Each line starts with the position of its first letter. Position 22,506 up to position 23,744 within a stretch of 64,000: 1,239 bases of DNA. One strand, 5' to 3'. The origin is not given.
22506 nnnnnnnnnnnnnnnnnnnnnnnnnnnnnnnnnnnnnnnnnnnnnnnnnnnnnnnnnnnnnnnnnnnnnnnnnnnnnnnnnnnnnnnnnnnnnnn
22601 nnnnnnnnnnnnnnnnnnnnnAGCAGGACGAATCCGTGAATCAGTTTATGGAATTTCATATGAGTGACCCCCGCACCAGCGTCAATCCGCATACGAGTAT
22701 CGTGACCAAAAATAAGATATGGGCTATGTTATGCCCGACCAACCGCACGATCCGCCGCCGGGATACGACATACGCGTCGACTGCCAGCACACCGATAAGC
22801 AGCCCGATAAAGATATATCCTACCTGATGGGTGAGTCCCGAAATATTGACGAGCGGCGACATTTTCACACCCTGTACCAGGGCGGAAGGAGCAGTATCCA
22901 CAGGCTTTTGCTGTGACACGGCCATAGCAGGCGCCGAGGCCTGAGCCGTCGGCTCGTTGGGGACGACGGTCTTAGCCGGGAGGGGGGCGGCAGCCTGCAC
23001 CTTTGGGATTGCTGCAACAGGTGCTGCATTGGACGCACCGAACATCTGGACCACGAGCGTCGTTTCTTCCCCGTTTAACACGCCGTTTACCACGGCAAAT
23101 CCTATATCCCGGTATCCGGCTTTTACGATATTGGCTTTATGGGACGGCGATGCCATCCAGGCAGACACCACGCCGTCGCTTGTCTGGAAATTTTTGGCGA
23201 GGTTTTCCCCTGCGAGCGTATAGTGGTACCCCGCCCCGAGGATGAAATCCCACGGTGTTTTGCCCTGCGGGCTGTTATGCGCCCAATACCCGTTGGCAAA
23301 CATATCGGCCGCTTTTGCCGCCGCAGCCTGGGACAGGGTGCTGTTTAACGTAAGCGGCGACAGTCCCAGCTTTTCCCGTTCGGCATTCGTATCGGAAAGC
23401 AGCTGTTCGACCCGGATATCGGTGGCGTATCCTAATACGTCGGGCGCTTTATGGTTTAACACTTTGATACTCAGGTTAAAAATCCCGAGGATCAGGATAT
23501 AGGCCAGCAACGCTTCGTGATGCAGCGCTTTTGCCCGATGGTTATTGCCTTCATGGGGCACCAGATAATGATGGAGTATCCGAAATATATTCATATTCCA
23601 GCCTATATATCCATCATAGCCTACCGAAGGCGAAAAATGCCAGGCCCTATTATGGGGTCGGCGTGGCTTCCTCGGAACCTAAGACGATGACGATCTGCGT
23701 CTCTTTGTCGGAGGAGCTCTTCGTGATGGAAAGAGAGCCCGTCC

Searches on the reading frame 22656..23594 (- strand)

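Call 48: search_protein_families(library=pfam, proteins=[window:22656-23594:-], max_evalue=0.01)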
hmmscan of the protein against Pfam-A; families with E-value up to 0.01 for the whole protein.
window:22656-23594:- (312 aa): 1 family
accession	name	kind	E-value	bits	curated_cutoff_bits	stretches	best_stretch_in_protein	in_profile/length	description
PF00188.32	CAP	-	1.9e-18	67.8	21.1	1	67-175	2-109/117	Cysteine-rich secretory protein family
